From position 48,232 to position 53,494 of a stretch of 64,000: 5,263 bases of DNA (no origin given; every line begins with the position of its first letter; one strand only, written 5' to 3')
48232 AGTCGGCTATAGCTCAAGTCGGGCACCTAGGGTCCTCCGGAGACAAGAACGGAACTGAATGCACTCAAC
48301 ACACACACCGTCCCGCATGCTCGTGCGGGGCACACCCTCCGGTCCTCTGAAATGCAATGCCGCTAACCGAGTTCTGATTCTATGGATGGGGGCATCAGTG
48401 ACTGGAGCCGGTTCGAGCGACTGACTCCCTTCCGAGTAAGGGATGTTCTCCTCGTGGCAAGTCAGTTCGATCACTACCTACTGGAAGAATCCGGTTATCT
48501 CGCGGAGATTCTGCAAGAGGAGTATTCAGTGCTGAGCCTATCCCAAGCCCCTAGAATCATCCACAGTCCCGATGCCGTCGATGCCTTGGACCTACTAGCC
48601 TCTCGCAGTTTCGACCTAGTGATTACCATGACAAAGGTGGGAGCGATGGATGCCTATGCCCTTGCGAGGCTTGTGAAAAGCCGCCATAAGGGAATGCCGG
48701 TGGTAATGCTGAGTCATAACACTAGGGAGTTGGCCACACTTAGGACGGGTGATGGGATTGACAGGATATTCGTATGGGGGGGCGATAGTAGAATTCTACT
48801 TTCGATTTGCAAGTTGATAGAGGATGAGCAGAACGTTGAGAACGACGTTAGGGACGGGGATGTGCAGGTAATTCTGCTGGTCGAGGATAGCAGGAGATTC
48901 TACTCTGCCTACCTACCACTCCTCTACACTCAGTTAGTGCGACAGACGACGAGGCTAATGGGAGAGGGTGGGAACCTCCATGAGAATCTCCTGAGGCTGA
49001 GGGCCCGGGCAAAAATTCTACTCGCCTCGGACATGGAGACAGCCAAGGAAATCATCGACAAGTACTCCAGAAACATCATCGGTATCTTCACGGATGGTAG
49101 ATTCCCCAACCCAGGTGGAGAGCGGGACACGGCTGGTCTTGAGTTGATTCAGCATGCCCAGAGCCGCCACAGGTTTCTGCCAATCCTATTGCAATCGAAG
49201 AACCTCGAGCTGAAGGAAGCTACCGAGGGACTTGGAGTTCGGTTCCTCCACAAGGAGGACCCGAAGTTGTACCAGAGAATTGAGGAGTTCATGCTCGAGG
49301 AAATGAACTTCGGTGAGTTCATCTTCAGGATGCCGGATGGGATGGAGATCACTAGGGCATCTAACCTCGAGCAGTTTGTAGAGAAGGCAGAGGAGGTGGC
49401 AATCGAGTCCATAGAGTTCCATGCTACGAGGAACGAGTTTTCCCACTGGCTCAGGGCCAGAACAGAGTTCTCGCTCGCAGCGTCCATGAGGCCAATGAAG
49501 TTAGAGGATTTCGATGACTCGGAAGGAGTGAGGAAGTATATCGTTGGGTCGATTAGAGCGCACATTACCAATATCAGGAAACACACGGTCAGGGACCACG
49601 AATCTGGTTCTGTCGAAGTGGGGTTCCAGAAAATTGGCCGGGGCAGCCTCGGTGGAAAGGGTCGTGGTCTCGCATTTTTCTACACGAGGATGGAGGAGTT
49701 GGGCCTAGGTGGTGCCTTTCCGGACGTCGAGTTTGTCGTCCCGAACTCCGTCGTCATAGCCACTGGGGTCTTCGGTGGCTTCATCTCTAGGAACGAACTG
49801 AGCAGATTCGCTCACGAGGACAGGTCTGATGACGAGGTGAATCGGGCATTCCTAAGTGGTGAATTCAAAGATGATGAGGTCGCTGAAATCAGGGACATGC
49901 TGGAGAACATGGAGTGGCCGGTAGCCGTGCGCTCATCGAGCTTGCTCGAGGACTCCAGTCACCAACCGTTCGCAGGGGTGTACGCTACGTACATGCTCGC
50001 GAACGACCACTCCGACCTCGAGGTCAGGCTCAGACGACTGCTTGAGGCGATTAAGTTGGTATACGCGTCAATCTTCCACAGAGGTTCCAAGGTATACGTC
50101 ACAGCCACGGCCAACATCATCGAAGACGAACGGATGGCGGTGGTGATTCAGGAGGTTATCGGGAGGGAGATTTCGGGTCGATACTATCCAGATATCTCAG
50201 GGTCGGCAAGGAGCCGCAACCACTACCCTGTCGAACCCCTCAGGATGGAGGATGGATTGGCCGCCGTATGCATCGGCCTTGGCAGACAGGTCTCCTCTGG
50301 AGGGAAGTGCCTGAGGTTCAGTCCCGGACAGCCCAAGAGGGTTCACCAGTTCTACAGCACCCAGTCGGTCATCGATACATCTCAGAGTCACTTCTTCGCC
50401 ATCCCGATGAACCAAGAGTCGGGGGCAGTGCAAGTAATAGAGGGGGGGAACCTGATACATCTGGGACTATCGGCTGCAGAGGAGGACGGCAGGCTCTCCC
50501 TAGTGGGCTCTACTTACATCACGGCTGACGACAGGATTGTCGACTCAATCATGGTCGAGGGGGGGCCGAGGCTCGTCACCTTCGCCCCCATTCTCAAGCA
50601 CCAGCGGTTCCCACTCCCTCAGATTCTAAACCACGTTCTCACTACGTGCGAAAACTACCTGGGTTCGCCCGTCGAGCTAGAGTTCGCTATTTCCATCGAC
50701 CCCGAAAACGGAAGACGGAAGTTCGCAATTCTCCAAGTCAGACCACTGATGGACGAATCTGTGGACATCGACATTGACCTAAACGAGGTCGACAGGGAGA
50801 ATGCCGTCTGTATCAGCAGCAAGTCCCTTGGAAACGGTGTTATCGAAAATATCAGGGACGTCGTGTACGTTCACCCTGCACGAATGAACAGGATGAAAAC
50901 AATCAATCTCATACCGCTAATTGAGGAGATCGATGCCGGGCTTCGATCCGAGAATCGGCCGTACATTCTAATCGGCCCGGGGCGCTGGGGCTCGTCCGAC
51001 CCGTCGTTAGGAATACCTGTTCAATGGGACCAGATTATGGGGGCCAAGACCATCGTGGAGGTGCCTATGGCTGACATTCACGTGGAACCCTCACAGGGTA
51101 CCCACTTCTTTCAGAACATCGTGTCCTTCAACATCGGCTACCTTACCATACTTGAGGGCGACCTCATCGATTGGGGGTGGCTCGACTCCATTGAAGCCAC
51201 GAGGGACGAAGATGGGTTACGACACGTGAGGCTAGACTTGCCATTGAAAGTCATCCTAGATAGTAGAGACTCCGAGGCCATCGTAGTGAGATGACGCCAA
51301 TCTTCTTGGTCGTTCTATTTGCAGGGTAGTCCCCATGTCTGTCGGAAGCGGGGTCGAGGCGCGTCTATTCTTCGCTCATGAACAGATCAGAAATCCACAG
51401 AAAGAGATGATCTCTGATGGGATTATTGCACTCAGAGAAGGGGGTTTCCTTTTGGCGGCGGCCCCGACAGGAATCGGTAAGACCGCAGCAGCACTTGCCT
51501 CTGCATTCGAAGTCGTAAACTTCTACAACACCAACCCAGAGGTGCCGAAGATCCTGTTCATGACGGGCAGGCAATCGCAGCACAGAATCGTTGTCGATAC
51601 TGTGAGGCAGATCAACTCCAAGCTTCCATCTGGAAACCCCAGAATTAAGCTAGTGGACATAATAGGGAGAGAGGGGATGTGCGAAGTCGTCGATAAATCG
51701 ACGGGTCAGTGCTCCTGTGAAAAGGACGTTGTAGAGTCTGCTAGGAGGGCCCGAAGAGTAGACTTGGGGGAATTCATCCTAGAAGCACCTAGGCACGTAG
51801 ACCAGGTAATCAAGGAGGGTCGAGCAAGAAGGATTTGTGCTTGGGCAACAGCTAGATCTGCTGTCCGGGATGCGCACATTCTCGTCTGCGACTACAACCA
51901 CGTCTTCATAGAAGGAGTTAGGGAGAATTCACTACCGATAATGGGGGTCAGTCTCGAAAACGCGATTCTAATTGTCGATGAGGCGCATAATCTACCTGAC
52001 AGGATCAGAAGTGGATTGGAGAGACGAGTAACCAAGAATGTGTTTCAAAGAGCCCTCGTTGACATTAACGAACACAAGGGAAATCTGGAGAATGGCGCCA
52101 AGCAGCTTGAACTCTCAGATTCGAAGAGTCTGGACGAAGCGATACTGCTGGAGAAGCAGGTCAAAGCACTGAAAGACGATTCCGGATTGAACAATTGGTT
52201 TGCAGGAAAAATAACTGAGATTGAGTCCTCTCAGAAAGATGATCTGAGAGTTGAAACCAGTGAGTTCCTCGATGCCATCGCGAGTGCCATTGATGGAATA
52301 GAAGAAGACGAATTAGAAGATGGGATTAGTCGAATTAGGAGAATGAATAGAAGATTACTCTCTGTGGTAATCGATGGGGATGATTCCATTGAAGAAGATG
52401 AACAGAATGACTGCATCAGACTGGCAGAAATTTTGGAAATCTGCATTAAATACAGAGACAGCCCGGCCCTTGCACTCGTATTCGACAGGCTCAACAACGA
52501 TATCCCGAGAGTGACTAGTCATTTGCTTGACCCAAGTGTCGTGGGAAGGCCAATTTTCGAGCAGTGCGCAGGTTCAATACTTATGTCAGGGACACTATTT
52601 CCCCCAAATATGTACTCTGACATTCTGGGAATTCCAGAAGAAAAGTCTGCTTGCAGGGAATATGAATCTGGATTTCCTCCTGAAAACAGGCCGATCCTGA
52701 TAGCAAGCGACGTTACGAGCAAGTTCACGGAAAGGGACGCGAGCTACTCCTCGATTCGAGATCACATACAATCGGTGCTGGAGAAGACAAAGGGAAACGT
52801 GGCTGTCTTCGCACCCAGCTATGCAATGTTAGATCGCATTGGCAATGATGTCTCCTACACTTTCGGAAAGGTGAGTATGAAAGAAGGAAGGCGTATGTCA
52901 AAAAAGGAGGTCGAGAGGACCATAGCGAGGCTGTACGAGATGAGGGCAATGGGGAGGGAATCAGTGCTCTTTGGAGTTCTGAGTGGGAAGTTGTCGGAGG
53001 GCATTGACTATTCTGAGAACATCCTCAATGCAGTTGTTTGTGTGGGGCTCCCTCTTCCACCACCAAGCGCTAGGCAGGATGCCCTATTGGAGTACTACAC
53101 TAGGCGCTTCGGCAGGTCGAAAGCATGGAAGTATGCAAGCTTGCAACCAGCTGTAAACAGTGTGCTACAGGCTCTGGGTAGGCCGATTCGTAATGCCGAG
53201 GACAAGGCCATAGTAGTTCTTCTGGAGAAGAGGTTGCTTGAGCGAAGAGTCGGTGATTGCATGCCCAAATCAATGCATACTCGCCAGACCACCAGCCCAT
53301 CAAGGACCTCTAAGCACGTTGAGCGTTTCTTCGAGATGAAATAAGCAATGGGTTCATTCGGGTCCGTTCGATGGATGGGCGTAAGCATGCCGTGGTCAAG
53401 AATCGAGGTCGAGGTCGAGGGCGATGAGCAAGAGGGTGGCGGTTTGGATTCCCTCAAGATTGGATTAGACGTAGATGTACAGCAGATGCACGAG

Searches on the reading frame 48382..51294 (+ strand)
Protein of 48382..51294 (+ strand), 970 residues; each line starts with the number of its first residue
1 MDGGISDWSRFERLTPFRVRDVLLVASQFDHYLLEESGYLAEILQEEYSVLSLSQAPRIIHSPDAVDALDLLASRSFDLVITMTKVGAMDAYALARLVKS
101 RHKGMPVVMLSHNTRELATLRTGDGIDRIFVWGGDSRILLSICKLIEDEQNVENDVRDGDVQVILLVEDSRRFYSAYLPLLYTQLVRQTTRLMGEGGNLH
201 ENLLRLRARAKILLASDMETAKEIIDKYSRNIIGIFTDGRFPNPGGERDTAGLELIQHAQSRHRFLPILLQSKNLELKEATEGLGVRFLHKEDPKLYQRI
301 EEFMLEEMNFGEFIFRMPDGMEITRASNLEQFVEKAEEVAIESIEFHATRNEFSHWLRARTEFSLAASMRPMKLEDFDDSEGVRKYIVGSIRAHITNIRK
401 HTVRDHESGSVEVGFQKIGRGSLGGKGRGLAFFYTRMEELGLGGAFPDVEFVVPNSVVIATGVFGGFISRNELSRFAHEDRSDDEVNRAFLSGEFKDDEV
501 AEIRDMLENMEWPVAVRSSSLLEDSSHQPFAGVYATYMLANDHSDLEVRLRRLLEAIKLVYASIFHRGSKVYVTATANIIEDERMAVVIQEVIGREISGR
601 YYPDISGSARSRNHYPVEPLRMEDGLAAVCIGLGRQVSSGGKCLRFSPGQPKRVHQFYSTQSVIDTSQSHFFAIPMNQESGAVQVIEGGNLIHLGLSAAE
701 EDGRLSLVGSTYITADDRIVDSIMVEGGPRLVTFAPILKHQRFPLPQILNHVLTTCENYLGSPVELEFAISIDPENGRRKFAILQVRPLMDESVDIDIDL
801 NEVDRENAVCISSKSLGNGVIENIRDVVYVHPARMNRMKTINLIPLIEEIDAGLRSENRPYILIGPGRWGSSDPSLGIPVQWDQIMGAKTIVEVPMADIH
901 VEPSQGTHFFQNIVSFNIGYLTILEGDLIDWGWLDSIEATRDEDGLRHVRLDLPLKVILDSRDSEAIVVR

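Call 13: search_protein_families(library=pfam, proteins=[window:48382-51294:+], max_evalue=0.0001)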
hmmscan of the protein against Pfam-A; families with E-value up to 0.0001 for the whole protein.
window:48382-51294:+ (970 aa): 2 families
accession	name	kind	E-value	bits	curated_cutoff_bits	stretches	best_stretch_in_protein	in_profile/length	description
PF01326.24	PPDK_N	-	5e-31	108.6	27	1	422-793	3-313/328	Pyruvate phosphate dikinase, AMP/ATP-binding domain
PF00072.30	Response_reg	-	2.6e-05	24.8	30.2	0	58-115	24-81/111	Response regulator receiver domain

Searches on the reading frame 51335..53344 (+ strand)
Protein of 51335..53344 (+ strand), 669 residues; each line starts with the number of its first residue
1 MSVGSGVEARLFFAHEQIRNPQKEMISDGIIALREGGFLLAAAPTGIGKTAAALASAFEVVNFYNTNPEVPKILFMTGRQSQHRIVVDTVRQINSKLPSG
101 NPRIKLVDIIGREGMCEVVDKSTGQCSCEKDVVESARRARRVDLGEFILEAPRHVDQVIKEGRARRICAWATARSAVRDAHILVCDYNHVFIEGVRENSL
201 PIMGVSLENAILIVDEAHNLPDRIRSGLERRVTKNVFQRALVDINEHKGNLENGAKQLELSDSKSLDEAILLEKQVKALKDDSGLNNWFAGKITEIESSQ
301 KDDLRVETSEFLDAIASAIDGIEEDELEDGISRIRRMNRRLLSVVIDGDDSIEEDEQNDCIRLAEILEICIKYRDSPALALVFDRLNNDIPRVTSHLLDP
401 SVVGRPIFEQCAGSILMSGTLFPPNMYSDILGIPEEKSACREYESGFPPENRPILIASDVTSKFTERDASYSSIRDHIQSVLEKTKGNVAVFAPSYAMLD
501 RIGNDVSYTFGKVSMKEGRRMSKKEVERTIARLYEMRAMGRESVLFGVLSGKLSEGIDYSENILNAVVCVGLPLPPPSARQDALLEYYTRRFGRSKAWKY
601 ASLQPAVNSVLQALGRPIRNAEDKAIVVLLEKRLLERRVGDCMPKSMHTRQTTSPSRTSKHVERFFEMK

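Call 13: search_protein_families(library=pfam, proteins=[window:51335-53344:+], max_evalue=0.0001)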
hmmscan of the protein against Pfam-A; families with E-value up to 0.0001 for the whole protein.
window:51335-53344:+ (669 aa): 4 families
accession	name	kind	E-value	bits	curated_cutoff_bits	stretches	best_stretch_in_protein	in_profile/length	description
PF13307.12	Helicase_C_2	-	7.5e-34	117.7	25.3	1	478-648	1-168/170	Helicase C-terminal domain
PF06733.21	DEAD_2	-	3.4e-14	53.3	21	1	114-234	56-169/172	DEAD_2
PF06777.17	HBB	-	6.3e-10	39.4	30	1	389-466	118-190/190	Helical and beta-bridge domain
PF00270.35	DEAD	-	4.2e-06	27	26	0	30-87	12-62/167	DEAD/DEAH box helicase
